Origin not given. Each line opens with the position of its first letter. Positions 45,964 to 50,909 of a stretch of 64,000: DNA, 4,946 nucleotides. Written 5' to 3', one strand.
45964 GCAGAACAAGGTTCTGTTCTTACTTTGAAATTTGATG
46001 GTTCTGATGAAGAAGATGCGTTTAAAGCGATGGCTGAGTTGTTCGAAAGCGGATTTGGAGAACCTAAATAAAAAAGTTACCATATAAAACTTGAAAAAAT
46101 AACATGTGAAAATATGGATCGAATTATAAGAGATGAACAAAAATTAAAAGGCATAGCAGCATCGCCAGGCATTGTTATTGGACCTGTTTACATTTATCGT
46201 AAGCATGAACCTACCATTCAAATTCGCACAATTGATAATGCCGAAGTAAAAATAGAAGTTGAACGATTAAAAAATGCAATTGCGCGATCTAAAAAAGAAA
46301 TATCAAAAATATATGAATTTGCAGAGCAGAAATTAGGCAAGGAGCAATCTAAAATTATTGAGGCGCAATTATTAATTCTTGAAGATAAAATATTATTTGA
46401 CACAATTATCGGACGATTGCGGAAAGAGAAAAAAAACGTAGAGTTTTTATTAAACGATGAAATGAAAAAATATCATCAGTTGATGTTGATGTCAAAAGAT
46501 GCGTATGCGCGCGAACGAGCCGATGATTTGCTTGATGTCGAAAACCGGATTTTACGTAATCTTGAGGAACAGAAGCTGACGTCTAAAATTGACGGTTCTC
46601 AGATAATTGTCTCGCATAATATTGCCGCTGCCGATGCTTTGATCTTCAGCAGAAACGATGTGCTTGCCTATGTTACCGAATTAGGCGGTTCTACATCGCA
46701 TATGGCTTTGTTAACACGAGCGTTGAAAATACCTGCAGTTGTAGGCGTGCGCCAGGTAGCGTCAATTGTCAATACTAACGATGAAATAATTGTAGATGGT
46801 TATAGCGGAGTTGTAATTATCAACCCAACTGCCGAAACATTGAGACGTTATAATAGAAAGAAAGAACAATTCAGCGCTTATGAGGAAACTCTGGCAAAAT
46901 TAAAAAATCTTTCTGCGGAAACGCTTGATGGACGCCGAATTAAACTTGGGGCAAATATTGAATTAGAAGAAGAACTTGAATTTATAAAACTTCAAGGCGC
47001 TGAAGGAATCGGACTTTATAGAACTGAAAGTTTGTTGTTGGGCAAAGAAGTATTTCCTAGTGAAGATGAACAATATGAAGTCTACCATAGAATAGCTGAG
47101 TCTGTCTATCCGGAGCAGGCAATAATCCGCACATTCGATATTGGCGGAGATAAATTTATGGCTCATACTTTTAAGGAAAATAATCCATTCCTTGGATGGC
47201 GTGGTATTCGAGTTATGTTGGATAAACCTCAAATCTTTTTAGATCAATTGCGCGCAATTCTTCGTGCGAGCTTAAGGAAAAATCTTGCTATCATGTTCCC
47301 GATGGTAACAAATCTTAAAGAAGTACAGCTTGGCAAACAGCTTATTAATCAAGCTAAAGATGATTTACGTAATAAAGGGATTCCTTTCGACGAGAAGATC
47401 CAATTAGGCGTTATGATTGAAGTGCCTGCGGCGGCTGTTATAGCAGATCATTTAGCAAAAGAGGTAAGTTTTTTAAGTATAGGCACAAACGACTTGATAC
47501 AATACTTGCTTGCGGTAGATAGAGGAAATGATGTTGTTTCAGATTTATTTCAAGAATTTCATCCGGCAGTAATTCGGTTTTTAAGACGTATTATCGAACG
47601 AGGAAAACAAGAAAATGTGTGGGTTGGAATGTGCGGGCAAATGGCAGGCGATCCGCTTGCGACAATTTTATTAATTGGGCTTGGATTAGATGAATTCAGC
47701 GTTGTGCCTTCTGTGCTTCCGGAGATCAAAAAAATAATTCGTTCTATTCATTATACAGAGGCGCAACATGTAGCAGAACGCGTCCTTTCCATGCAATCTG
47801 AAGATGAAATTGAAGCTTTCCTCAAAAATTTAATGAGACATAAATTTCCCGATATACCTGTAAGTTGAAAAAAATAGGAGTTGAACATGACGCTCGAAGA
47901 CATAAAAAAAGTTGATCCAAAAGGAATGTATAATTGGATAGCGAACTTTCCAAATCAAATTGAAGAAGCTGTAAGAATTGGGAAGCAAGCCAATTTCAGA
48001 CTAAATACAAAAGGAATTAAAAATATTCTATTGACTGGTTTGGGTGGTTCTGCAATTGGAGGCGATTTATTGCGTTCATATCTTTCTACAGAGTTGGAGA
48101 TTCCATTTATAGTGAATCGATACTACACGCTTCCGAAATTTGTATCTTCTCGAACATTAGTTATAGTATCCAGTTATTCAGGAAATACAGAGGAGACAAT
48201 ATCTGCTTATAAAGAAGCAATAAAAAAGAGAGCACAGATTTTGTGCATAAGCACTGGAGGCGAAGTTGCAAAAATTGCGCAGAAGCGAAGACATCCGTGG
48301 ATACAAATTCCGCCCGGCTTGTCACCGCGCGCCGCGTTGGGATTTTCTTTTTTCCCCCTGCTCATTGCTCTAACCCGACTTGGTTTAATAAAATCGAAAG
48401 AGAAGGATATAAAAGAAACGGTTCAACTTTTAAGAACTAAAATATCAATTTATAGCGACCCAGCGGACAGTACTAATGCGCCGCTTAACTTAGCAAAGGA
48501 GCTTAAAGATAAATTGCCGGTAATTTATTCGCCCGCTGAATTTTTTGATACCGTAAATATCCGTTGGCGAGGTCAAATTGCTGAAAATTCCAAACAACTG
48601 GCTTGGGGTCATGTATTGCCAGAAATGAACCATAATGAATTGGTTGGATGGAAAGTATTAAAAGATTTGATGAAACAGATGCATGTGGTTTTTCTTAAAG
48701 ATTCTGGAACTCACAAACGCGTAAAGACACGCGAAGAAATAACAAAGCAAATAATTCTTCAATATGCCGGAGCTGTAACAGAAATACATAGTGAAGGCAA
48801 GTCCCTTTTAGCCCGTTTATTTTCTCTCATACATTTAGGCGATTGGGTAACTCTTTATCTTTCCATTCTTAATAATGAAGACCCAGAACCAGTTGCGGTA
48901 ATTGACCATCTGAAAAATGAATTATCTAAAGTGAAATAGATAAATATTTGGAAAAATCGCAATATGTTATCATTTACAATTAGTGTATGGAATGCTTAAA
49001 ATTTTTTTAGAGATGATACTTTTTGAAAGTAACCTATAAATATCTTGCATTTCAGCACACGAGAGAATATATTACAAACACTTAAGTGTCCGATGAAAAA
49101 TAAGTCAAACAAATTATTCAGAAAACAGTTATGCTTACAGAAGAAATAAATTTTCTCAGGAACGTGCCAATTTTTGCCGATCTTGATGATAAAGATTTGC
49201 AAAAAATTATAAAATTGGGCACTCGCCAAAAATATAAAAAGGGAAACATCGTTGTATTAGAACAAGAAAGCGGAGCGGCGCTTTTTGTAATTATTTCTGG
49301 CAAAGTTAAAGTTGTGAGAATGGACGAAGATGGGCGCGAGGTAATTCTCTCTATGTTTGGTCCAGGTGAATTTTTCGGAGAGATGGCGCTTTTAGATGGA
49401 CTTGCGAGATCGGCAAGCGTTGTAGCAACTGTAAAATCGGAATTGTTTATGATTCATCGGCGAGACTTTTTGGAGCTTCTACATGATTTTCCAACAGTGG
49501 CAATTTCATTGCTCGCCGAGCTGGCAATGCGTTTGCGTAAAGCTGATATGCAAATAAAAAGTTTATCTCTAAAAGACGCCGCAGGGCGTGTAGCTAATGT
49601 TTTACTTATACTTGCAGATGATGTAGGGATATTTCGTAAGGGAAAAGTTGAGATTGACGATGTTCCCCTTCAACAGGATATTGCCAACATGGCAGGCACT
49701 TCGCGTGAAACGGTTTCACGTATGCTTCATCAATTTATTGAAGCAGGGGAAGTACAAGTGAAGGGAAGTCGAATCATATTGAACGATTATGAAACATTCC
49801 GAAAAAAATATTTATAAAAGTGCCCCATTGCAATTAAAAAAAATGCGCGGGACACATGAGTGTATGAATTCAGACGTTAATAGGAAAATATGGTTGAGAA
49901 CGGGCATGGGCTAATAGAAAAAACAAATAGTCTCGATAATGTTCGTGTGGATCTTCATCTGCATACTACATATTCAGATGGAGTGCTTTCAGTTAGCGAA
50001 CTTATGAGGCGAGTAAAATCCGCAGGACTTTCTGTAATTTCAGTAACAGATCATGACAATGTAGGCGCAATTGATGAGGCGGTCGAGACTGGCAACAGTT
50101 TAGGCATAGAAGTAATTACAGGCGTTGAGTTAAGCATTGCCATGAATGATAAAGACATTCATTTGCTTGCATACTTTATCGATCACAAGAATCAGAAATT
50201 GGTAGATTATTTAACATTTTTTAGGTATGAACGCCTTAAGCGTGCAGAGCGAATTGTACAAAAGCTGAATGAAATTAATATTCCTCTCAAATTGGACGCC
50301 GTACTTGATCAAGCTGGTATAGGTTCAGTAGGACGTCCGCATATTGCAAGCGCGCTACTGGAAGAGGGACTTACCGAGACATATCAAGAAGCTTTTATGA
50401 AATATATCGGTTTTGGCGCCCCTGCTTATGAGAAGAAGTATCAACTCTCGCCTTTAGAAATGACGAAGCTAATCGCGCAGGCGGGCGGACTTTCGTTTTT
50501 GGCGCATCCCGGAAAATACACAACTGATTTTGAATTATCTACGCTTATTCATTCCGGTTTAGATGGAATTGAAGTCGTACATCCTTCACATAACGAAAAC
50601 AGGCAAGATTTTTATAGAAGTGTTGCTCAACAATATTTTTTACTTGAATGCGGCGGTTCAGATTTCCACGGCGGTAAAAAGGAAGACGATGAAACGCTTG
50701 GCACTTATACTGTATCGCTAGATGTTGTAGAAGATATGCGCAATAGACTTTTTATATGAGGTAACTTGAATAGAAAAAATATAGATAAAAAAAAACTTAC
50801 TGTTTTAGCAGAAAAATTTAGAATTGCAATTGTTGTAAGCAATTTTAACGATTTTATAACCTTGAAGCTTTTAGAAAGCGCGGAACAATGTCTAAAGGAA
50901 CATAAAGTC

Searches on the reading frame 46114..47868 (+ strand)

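Call 72: search_protein_families(library=pfam, proteins=[window:46114-47868:+], max_evalue=0.00001)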
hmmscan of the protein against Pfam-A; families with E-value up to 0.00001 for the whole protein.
window:46114-47868:+ (584 aa): 3 families
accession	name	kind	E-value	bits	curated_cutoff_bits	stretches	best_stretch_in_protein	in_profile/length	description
PF02896.24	PEP-utilizers_C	-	1.5e-105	353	22.8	1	259-546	3-292/293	PEP-utilising enzyme, PEP-binding domain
PF05524.18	PEP-utilisers_N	-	1e-24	87.4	24.4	1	12-135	1-121/121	PEP-utilising enzyme, N-terminal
PF00391.29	PEP-utilizers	-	3.7e-17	62.1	23.1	1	162-232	4-72/72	PEP-utilising enzyme, mobile domain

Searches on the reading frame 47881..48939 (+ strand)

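Call 83: search_protein_families(library=pfam, proteins=[window:47881-48939:+], max_evalue=0.00001)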
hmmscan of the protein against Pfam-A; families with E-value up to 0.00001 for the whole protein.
window:47881-48939:+ (352 aa): 1 family
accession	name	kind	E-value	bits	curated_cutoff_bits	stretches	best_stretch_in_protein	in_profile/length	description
PF10432.14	bact-PGI_C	-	7.5e-50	169.2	24.5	1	200-348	4-151/151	Bacterial phospho-glucose isomerase C-terminal SIS domain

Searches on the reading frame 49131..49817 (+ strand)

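Call 83: search_protein_families(library=pfam, proteins=[window:49131-49817:+], max_evalue=0.00001)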
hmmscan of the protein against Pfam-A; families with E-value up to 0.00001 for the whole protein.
window:49131-49817:+ (228 aa): 3 families
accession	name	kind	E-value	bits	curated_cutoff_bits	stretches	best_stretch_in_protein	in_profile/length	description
PF00027.35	cNMP_binding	-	2.5e-25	88.7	27.5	1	33-118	2-87/89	Cyclic nucleotide-binding domain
PF13545.12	HTH_Crp_2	-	5.7e-15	55.5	27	1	152-224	1-68/70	Crp-like helix-turn-helix domain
PF00325.26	Crp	-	3.8e-06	26.9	21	1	182-204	6-28/32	Bacterial regulatory proteins, crp family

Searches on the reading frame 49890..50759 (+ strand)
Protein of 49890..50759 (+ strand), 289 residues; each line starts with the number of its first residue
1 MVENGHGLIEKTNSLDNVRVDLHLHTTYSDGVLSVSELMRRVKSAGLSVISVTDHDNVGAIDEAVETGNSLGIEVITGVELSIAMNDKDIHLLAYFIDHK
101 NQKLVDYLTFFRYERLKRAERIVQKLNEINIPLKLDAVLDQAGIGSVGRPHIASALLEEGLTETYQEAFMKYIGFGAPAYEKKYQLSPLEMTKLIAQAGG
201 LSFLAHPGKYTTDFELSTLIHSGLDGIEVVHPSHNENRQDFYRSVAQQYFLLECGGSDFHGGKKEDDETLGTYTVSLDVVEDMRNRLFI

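Call 83: search_protein_families(library=pfam, proteins=[window:49890-50759:+], max_evalue=0.00001)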
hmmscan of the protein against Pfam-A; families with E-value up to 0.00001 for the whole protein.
window:49890-50759:+ (289 aa): 1 family
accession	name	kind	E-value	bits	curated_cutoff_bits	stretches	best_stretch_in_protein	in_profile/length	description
PF02811.25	PHP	-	3.9e-15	57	26.4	1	21-104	1-88/164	PHP domain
